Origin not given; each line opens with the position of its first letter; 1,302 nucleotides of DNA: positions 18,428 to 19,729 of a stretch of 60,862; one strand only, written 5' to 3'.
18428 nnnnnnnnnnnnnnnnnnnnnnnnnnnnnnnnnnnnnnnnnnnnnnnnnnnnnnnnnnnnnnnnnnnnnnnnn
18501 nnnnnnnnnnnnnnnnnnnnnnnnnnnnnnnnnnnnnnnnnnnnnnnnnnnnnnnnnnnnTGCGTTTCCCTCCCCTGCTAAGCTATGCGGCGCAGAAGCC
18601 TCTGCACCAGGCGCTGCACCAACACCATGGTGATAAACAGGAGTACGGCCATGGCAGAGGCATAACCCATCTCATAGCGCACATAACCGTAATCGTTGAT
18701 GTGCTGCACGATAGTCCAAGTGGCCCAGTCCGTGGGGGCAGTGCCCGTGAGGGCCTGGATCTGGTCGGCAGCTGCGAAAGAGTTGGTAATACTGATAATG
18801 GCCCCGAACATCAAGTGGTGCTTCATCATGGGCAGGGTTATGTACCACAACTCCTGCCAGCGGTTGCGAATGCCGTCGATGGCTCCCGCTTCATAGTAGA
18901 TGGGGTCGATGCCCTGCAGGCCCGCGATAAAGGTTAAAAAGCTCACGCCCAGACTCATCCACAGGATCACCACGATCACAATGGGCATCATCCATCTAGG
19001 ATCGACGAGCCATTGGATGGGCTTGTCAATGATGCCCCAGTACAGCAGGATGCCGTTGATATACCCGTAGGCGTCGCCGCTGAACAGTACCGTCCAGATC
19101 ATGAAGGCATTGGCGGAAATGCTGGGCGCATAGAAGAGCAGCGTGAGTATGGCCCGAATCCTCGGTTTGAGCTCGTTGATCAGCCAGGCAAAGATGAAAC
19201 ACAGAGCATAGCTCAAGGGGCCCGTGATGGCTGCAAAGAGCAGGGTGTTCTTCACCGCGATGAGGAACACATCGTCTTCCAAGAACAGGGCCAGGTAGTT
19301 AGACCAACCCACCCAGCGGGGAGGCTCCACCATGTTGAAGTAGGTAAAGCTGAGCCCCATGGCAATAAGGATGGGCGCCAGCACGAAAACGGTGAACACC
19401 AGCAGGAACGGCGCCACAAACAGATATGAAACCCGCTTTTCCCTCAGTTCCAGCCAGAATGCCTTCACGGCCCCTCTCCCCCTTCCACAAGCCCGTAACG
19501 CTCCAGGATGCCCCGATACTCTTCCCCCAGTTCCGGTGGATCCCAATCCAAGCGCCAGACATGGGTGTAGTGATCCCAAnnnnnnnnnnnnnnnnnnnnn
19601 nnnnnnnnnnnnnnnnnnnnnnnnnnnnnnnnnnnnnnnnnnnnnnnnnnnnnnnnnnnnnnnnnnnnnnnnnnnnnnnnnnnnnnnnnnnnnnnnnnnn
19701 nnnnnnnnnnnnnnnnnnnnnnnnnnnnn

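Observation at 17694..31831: Uncharacterised multi-component polysaccharide capture/import module: SBP + NHL-TPR-Yip1 + DUF5696-like + two permease pairs + giant SBP, with a GH10 xylanase embedded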

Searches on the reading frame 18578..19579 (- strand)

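Call 3: search_protein_families(library=pfam, proteins=[window:18578-19579:-], max_evalue=0.01)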
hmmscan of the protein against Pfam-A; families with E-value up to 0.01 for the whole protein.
window:18578-19579:- (333 aa): 1 family
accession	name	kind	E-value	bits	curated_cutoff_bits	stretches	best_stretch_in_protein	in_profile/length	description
PF00528.27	BPD_transp_1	-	2.4e-12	47.4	26.4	1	141-332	20-182/184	Binding-protein-dependent transport system inner membrane component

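Call 8: search_protein_families(library=ncbifam, proteins=[window:18578-19579:-], max_evalue=0.001)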
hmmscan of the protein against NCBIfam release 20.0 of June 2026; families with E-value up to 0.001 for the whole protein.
window:18578-19579:- (333 aa): 6 families
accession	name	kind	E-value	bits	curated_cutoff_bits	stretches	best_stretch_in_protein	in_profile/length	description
NF007852.0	PRK10561.1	equivalog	4.4e-14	53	335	1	46-325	9-283/295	sn-glycerol-3-phosphate ABC transporter permease UgpA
NF008232.0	PRK10999.1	equivalog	8.7e-11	41.2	392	1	89-292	264-468/520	maltose ABC transporter permease MalF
NF007044.0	PRK09497.1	equivalog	9.5e-11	41.7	348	1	59-321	16-267/285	spermidine/putrescine ABC transporter permease PotB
NF040931.1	ABC_arch_GlcT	equivalog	2.3e-09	37.3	360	1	60-319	6-261/278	glucose ABC transporter permease GlcT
NF007963.0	PRK10683.1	equivalog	1.2e-07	31.5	489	1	50-268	40-253/317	putrescine ABC transporter permease PotH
TIGR02140.1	permease_CysW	equivalog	9.2e-07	28.6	329.1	1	90-327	31-253/261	sulfate ABC transporter permease subunit CysW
